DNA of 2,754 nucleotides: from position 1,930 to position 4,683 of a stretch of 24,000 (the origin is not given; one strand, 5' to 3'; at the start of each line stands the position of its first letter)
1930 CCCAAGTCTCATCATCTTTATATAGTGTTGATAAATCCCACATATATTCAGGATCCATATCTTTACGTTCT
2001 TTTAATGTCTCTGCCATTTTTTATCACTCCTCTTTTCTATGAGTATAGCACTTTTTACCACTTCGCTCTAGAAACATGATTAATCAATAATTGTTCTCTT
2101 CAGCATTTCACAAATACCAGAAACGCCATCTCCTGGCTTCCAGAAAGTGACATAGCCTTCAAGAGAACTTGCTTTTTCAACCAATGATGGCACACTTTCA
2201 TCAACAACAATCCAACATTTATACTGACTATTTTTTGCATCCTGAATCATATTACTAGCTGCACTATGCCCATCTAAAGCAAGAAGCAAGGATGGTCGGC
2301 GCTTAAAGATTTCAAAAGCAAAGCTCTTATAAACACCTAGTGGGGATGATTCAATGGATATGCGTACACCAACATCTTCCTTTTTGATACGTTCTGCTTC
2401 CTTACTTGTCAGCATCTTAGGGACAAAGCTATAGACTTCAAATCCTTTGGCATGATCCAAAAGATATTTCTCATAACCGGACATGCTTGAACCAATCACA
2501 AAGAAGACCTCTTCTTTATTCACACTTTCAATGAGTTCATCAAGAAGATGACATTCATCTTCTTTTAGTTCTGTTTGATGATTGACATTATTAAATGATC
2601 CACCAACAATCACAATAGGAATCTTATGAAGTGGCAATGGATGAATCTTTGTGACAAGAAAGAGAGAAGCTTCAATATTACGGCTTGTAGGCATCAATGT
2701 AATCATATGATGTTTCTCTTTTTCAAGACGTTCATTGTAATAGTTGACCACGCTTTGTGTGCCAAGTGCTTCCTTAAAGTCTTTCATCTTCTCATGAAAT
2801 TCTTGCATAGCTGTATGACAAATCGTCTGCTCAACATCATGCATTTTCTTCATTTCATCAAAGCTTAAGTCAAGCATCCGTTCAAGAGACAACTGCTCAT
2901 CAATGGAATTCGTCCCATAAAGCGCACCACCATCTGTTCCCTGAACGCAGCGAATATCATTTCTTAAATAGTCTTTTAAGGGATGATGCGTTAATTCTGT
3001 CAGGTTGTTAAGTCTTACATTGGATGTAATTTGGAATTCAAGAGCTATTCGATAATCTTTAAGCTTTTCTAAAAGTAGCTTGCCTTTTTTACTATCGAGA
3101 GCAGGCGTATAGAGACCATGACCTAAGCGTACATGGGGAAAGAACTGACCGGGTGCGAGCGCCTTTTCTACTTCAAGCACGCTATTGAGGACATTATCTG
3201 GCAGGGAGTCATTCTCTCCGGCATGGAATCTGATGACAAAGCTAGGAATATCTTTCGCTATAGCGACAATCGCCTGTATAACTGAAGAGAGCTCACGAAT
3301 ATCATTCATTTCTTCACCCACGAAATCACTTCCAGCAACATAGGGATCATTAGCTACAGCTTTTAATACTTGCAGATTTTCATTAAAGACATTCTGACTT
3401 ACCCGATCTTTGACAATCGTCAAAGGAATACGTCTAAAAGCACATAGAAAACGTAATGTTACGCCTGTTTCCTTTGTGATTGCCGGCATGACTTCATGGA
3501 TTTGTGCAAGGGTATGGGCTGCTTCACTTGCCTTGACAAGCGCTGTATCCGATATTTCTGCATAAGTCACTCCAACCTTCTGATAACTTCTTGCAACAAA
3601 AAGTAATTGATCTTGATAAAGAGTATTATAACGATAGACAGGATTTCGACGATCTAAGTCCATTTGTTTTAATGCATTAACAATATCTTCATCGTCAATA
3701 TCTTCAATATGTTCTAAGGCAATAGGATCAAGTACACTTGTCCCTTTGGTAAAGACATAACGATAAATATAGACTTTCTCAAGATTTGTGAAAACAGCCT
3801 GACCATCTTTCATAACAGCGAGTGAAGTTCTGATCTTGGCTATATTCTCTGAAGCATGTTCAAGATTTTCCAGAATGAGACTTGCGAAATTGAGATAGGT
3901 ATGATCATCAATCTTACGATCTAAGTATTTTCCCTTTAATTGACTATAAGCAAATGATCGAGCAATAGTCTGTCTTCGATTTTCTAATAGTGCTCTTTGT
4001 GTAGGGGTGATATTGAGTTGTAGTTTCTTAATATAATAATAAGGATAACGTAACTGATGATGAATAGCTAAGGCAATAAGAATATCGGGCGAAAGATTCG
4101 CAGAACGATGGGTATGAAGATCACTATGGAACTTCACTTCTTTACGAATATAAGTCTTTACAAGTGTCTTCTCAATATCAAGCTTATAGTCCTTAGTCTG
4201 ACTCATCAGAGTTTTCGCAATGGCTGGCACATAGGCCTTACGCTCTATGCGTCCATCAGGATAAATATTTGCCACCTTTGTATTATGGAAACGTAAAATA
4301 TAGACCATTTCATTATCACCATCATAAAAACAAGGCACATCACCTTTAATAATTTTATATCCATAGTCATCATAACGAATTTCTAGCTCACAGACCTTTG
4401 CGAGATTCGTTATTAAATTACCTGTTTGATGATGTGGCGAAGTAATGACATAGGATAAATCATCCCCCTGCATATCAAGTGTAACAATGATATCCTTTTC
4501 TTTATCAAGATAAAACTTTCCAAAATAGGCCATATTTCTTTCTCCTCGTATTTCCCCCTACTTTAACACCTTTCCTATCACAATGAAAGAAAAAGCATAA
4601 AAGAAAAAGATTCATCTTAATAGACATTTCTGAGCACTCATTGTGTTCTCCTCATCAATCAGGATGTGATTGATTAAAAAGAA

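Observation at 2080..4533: Orphan 817-aa fusion of an adenosine/AMP-deaminase-like domain with a C-terminal SLOG/LOG/DprA-like Rossmann domain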

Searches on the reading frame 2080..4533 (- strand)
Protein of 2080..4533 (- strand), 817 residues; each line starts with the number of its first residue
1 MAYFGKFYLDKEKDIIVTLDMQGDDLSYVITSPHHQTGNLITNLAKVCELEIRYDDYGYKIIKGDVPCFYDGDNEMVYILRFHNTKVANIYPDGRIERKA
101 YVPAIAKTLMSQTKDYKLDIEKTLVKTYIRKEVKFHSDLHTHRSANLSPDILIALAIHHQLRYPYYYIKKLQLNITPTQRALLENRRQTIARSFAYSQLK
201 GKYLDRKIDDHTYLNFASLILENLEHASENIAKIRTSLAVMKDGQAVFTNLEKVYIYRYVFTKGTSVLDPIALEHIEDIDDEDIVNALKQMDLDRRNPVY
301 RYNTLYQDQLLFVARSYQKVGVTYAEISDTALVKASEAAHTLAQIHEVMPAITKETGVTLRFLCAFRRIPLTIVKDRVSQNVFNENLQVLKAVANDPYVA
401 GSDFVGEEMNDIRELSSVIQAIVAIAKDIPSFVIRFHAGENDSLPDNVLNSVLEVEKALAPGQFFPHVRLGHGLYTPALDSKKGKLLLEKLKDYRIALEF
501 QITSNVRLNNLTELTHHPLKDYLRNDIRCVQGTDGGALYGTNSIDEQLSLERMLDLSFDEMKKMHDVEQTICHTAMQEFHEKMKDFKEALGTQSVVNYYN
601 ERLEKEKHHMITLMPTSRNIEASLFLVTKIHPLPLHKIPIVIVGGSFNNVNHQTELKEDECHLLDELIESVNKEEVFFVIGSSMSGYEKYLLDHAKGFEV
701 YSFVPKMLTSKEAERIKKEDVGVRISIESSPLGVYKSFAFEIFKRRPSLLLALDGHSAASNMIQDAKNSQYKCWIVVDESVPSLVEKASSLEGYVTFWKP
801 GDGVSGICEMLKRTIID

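Call 3: search_protein_families(library=pfam, proteins=[window:2080-4533:-], max_evalue=1)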
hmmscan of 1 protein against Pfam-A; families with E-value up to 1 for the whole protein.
window:2080-4533:- (817 aa): 1 family
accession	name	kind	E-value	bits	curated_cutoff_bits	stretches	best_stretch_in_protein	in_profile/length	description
PF00962.28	A_deaminase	-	5.1e-13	49.2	27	1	314-564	78-305/330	Adenosine deaminase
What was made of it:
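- On Adenosine/AMP deaminase family (Pfam PF00962, amidohydrolase superfamily): 49.2 bits against a cut-off of 27, E=5e-13, aa 314-564 (call 3)
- On Cad1 (CARF-ADA): No CARF Pfam hit (call 3).
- Checked: Pfam A_deaminase PF00962 scores E=5e-13, 49 bits against a cut-off of 27, over aa 314-564 (call 3).
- PF00962 scores above its cut-off (call 3). Pfam PF00962 matches (call 3).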

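Call 4: search_protein_families(library=ncbifam, proteins=[window:2080-4533:-], max_evalue=1)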
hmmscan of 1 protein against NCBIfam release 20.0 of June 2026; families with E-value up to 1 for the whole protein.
window:2080-4533:- (817 aa): 9 families
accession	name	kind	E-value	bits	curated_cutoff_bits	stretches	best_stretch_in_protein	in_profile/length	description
NF006846.0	PRK09358.1-1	equivalog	7.9e-09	35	459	1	468-573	217-317/333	adenosine deaminase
NF006848.0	PRK09358.1-3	equivalog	1.7e-07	30.9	426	1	315-565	77-302/325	adenosine deaminase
NF006847.0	PRK09358.1-2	equivalog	3.1e-07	29.6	412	1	392-565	167-331/364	adenosine deaminase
TIGR01430.1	aden_deam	equivalog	7.4e-07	28.5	216.55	1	316-564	79-301/323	adenosine deaminase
TIGR01431.1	adm_rel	subfamily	8.2e-07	28.2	315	1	381-544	270-421/479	adenosine deaminase-related growth factor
NF006850.0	PRK09358.1-6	equivalog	1.8e-06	27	419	1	481-565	222-306/334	adenosine deaminase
NF006854.0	PRK09358.3-1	equivalog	3.3e-06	26.4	530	1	469-560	222-308/344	adenosine deaminase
NF006849.0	PRK09358.1-5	equivalog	1.3e-05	24.4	494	1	468-564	224-315/350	adenosine deaminase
NF006856.0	PRK09358.3-3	equivalog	0.013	14.7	510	1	484-562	226-304/316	adenosine deaminase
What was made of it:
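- On Canonical bacterial Add (NCBIfam equivalogs TIGR01430, PRK09358): TIGR01430 scores 28.5 against 216.6 (call 4).
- All NCBIfam Add equivalog models score 15-35 bits against cut-offs of 216-530 (call 4).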

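Call 5: search_protein_families(library=padloc, proteins=[window:2080-4533:-], max_evalue=1)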
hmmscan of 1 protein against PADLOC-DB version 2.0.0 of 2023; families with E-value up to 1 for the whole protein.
window:2080-4533:- (817 aa): 1 family
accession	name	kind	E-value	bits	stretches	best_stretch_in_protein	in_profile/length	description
PDLC01908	CARF5--CARF_ADA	-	1.9e-08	31.7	1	311-579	337-580/605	-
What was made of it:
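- On Cad1 (CARF-ADA): The PADLOC CARF_ADA match covers only profile positions 337-580, the deaminase part (call 5).
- On RADAR (RdrA/RdrB): PADLOC reports no match other than CARF_ADA at E<=1 (call 5).
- On Thoeris (ThsA/ThsB): PADLOC reports no match other than CARF_ADA (call 5).
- Closest known: Cad1 / CAAD. Same: It gives the best PADLOC profile hit (E=1.9e-8, call 5).
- Closest known: RADAR RdrB. Different: PADLOC reports no match other than CARF_ADA at E<=1, so none to an RdrB model (call 5).
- The closest defence profile is the deaminase part of CARF-ADA (call 5). The best PADLOC hit is CARF_ADA, E=1.9e-8 (call 5). PADLOC reports no match at E<=1 other than CARF_ADA, so none to an RdrB or ThsA model (call 5).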

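Call 6: search_solved_structures(query=window:2080-4533:-, max_evalue=1, show_alignments=2)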
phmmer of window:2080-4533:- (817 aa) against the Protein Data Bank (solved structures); distinct sequences matched with E-value up to 1: 11.
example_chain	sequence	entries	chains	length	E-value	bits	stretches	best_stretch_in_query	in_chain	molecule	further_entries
6n9m_A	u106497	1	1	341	0.00019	23.2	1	469-557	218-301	Adenosine deaminase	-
3ewc_A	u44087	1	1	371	0.00081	21.1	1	429-566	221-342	Adenosine deaminase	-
2pgf_A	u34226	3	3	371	0.00083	21.1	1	429-566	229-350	adenosine deaminase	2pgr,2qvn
3ewd_A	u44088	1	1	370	0.00084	21.1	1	429-566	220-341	Adenosine deaminase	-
6n91_A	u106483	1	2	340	0.0022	19.7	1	468-541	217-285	Adenosine deaminase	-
6ii7_A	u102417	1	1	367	0.0049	18.6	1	432-564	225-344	Adenosine deaminase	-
3rys_A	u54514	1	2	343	0.026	16.2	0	490-561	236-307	Adenosine deaminase 1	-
2l5h_A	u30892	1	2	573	0.34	12.5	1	340-439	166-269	Phosphoenolpyruvate-protein phosphotransferase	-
3ou8_A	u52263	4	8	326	0.38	12.3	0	485-564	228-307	Adenosine deaminase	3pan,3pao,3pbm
2kx9_A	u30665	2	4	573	0.43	12.1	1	341-439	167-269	Phosphoenolpyruvate-protein phosphotransferase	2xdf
2hwg_A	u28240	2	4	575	0.43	12.1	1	341-439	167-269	Phosphoenolpyruvate-protein phosphotransferase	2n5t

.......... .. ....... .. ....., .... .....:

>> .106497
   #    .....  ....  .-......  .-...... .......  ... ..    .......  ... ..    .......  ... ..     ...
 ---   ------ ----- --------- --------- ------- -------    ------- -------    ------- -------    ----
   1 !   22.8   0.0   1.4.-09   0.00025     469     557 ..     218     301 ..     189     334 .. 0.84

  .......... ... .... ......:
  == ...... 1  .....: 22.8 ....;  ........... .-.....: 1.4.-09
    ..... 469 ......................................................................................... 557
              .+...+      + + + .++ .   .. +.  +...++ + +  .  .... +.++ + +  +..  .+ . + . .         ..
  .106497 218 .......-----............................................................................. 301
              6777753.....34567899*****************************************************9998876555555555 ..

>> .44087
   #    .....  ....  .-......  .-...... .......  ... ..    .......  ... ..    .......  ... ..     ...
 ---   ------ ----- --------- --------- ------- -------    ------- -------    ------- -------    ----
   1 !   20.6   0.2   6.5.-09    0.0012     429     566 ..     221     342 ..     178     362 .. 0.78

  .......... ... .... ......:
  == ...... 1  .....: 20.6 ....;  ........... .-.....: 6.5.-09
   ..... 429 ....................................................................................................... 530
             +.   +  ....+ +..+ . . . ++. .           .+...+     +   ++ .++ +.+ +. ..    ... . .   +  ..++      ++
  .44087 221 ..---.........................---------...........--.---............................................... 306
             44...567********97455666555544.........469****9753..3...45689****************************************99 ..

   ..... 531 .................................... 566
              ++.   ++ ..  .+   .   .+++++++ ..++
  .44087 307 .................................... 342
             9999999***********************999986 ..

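Call 7: find_homologous_proteins(query=window:2080-4533:-, max_evalue=0.001)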
Query window:2080-4533:- (817 aa): 5503 proteins with E <= 0.001 among 8000 candidates; the best 120 are listed.
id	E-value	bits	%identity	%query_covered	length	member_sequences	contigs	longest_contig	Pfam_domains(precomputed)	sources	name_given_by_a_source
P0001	0.0e+0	1730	94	100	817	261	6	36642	PF00962.29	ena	-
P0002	0.0e+0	1149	64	99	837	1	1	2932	PF00962.29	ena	-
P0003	0.0e+0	1141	64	99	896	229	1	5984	PF00962.29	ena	-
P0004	0.0e+0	1135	63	99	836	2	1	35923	PF00962.29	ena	-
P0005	0.0e+0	1132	64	100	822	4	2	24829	PF00962.29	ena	-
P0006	0.0e+0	1130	64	99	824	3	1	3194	PF00962.29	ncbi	-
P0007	0.0e+0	1129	63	100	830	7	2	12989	PF00962.29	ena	-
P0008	0.0e+0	1129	62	100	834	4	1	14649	PF00962.29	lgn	-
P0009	0.0e+0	1124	63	99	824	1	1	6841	PF00962.29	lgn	-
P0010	0.0e+0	1123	63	100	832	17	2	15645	PF00962.29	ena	-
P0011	0.0e+0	1118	63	98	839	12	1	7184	PF00962.29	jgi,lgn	jgi:hypothetical protein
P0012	0.0e+0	1118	63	98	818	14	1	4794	PF00962.29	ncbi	-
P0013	0.0e+0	1114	63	100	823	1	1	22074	PF00962.29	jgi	-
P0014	0.0e+0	1111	63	99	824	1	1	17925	PF00962.29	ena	-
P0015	0.0e+0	1110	63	99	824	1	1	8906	PF00962.29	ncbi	-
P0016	0.0e+0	1110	63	100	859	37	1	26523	PF00962.29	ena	-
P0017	0.0e+0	1110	63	99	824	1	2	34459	PF00962.29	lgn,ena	-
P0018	0.0e+0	1109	63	98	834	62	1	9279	PF00962.29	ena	-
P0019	0.0e+0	1109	63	99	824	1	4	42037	PF00962.29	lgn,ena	-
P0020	0.0e+0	1109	63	99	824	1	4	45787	PF00962.29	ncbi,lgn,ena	-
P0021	0.0e+0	1108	62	100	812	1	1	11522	PF00962.29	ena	-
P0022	0.0e+0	1101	62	98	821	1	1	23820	PF00962.29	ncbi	-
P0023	0.0e+0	1100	63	98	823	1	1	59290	PF00962.29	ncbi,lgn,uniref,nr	ncbi:adenosine deaminase [Oribacterium sp. WCC10]|uniref:adenosine deaminase n=1 Tax=Oribacterium sp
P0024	0.0e+0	1087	62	99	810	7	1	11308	PF00962.29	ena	-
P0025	0.0e+0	1087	61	99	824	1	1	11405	PF00962.29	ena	-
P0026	0.0e+0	1084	60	99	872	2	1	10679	PF00962.29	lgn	-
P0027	0.0e+0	1079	62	98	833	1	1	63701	PF00962.29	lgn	-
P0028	0.0e+0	1078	62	98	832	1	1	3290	PF00962.29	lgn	-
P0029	0.0e+0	1076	61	99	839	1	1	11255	PF00962.29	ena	-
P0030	0.0e+0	1076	61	100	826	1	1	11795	PF00962.29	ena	-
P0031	0.0e+0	1071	60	100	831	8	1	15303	PF00962.29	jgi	jgi:adenosine deaminase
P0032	0.0e+0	1064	59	99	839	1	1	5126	PF00962.29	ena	-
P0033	0.0e+0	1063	60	98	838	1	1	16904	PF00962.29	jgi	jgi:adenosine deaminase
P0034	0.0e+0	1055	61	98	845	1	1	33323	PF00962.29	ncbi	-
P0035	0.0e+0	1054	60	100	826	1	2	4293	PF00962.29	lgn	-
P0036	0.0e+0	1054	60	99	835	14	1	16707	PF00962.29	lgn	-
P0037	0.0e+0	1050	60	97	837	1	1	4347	PF00962.29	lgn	-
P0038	0.0e+0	1050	60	98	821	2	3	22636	PF00962.29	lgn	-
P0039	0.0e+0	1048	59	100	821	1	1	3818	PF00962.29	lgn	-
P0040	0.0e+0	1046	60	99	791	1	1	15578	PF00962.29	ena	-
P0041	0.0e+0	1041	58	100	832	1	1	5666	PF00962.29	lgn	-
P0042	0.0e+0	1036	58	100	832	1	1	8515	PF00962.29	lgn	-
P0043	0.0e+0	1035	58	97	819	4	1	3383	PF00962.29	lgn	-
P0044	0.0e+0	1032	59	99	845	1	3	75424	PF00962.29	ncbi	-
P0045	0.0e+0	1028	59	99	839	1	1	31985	PF00962.29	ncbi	-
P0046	0.0e+0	1024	58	100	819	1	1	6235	PF00962.29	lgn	-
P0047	0.0e+0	1019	60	99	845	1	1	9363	PF00962.29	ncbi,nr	ncbi:MAG: adenosine deaminase [Dorea sp.]|nr:adenosine deaminase [Dorea sp.]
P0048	0.0e+0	1014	57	100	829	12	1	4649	PF00962.29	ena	-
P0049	0.0e+0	1012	58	99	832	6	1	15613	PF00962.29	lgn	-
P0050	7.1e-298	1008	56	99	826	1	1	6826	PF00962.29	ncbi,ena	-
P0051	1.2e-297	1008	58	99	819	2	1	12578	PF00962.29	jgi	-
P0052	1.3e-296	1004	56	99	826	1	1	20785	PF00962.29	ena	-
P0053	1.8e-296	1004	56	98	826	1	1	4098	PF00962.29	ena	-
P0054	2.6e-296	1003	55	99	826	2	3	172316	PF00962.29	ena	-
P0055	3.0e-296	1003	56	99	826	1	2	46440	PF00962.29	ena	-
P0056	5.8e-296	1002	55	100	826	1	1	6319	PF00962.29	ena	-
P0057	6.4e-295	999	56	99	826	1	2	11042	PF00962.29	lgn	-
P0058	7.0e-295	999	56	99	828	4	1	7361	PF00962.29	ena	-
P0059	1.3e-294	998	57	99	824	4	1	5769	PF00962.29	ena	-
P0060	1.4e-294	998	55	99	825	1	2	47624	PF00962.29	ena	-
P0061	2.2e-294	997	57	97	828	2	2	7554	PF00962.29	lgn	-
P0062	2.7e-294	997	55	99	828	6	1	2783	PF00962.29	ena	-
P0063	4.4e-294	996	57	98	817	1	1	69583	PF00962.29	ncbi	-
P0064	5.3e-294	996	58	98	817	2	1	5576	PF00962.29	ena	-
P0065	5.5e-294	996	56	99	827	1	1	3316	PF00962.29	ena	-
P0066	5.7e-294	996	56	99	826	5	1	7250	PF00962.29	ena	-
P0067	7.6e-294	995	56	99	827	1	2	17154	PF00962.29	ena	-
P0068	1.1e-293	995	55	99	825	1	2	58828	PF00962.29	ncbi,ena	-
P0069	1.3e-293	994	55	99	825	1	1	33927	PF00962.29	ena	-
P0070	1.4e-293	994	55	99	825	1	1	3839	PF00962.29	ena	-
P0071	2.1e-293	994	55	99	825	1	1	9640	PF00962.29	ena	-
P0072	2.2e-293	994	58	98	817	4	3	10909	PF00962.29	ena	-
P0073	2.4e-293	993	56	99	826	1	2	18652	PF00962.29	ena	-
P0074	2.5e-293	993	56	99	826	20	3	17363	PF00962.29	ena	-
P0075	3.3e-293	993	55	99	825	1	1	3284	PF00962.29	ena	-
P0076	3.4e-293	993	56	99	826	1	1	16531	PF00962.29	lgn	-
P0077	3.4e-293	993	56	99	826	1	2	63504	PF00962.29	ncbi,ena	-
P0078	3.5e-293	993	56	99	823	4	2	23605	PF00962.29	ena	-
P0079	3.8e-293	993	55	99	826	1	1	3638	PF00962.29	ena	-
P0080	3.9e-293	993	56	99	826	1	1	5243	PF00962.29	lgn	-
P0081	4.0e-293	993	56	99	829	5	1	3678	PF00962.29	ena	-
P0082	4.0e-293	993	56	99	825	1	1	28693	PF00962.29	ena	-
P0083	5.7e-293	992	55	99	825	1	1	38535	PF00962.29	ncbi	-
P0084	6.6e-293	992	56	99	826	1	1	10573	PF00962.29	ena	-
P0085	8.7e-293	992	56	99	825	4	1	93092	PF00962.29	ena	-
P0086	9.1e-293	992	56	99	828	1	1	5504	PF00962.29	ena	-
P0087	9.4e-293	992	55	99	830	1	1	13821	PF00962.29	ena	-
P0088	1.1e-292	991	57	98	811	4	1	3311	PF00962.29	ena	-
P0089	1.1e-292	991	58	98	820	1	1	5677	PF00962.29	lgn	-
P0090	1.1e-292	991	55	99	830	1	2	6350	PF00962.29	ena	-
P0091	1.2e-292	991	56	99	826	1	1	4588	PF00962.29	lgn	-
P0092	1.2e-292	991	56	99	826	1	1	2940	PF00962.29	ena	-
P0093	1.2e-292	991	56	99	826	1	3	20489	PF00962.29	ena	-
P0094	1.4e-292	991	56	100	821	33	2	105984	PF00962.29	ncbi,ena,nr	ncbi:MAG TPA: adenosine deaminase [Erysipelotrichaceae bacterium]|nr:adenosine deaminase [Erysipelot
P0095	1.4e-292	991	55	100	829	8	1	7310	PF00962.29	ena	-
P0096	1.4e-292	991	55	99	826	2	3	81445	PF00962.29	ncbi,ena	-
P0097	1.4e-292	991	56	99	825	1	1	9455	PF00962.29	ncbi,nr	ncbi:MAG: hypothetical protein IJ092_01880 [Atopobiaceae bacterium]|nr:hypothetical protein [Atopobi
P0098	1.7e-292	991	56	99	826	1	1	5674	PF00962.29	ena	-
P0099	1.8e-292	991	55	99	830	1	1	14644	PF00962.29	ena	-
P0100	1.8e-292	991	56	99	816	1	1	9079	PF00962.29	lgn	-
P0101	1.9e-292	990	56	99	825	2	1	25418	PF00962.29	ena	-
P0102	2.1e-292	990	55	99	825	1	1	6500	PF00962.29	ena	-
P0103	2.2e-292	990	57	99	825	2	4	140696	PF00962.29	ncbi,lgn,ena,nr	ncbi:MAG: adenosine deaminase [Lachnospiraceae bacterium]|nr:adenosine deaminase [Lachnospiraceae ba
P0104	2.3e-292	990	56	99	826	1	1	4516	PF00962.29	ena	-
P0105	2.4e-292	990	55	99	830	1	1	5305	PF00962.29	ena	-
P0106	2.5e-292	990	55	99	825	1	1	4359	PF00962.29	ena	-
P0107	2.9e-292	990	55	99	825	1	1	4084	PF00962.29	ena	-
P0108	3.1e-292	990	55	99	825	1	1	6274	PF00962.29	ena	-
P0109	3.1e-292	990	55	99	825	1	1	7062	PF00962.29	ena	-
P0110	3.5e-292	990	57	99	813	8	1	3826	PF00962.29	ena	-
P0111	3.8e-292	990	55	99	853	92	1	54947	PF00962.29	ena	-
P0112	5.9e-292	989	56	99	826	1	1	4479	PF00962.29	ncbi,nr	ncbi:MAG: hypothetical protein IJI12_08330 [Atopobiaceae bacterium]|nr:hypothetical protein [Atopobi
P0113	6.0e-292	989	57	98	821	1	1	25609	PF00962.29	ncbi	-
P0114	6.2e-292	989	55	99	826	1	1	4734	PF00962.29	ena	-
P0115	7.3e-292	989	56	99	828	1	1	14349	PF00962.29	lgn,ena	-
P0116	7.4e-292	989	55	99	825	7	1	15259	PF00962.29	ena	-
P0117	7.5e-292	989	58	97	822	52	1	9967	PF00962.29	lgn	-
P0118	8.2e-292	988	56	98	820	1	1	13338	PF00962.29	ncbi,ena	-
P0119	8.6e-292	988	56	99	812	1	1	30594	PF00962.29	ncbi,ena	-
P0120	8.8e-292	988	55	99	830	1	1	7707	PF00962.29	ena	-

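Call 12: find_related_loci(query=A1, collection=genome_contigs, flank=8000)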
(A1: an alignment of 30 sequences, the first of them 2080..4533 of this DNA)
Query A1 (817 aa) in genome_contigs; peptide patterns used: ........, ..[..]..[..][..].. (x = any residue, [..] = any of these).
599 stretches matched a pattern (row limit reached: there are more); 560 encode a relative of the query (tblastn E <= 1e-3); the best 80 are kept; 80 distinct loci.
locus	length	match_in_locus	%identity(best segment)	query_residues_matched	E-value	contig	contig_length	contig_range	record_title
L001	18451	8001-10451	93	1-817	0e+0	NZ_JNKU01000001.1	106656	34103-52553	Sharpea azabuensis DSM 18934 T529DRAFT_scaffold00001.1_C, whole genome shotgun sequence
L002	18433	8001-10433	63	1-807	0e+0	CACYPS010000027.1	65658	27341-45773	MAG: uncultured Lachnospiraceae bacterium isolate RUG12161 genome assembly, contig: RUG12161_asm_27, whole genome shotgu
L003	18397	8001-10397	63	1-797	0e+0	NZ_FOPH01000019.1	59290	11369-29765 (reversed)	Oribacterium sp. WCC10, whole genome shotgun sequence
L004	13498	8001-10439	61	1-813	0e+0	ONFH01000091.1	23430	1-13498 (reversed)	uncultured Erysipelotrichaceae bacterium isolate RUG246 genome assembly, contig: k87_9980688, whole genome shotgun seque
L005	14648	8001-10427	58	1-812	0e+0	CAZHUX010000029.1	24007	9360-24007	MAG TPA_asm: uncultured Galactobacillus sp. isolate SRP350583_co1_412 genome assembly, contig: NODE_3555_length_24007_co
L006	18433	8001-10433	56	1-808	0e+0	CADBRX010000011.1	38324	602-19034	MAG: uncultured Coriobacteriaceae bacterium isolate RUG14245 genome assembly, contig: RUG14245_asm_11, whole genome shot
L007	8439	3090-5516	56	1-807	0e+0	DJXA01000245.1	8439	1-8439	MAG TPA_asm: Atopobiaceae bacterium UBA7016 UBA7016_contig_26516, whole genome shotgun sequence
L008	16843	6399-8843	55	1-812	0e+0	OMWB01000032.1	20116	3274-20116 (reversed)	uncultured actinobacterium isolate RUG002 genome assembly, contig: scaffold_1419, whole genome shotgun sequence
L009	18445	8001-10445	55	1-812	0e+0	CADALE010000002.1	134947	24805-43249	MAG: uncultured Coriobacteriaceae bacterium isolate RUG13402 genome assembly, contig: RUG13402_asm_2, whole genome shotg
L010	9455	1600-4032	56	1-808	0e+0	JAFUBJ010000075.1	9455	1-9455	MAG: Atopobiaceae bacterium isolate RGIG4340 Roe_deer_Jejunum-1__c33785, whole genome shotgun sequence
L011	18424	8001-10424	58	1-795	0e+0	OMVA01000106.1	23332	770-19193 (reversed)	uncultured Lachnospiraceae bacterium isolate hRUG895 genome assembly, contig: NODE_2444_length_23332_cov_16.2668, whole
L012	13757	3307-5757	55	1-815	0e+0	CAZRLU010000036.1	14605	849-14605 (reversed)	MAG TPA_asm: uncultured Oscillospiraceae bacterium isolate SRP278969_co1_432 genome assembly, contig: NODE_5512_length_1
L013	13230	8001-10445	55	1-813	0e+0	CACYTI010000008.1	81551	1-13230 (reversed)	MAG: uncultured Ruminococcus sp. isolate RUG12253 genome assembly, contig: RUG12253_asm_8, whole genome shotgun sequence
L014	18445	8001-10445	55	1-812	0e+0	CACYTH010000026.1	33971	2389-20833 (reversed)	MAG: uncultured Coriobacteriaceae bacterium isolate RUG12252 genome assembly, contig: RUG12252_asm_26, whole genome shot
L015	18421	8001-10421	56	1-809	0e+0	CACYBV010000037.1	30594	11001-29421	MAG: uncultured Clostridiales bacterium isolate RUG11805 genome assembly, contig: RUG11805_asm_37, whole genome shotgun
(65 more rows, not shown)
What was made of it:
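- Checked: The protein has thousands of homologues (calls 7, 12).
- The family is restricted to rumen and gut anaerobes (call 12). The distribution is niche-restricted rather than universal (call 12).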
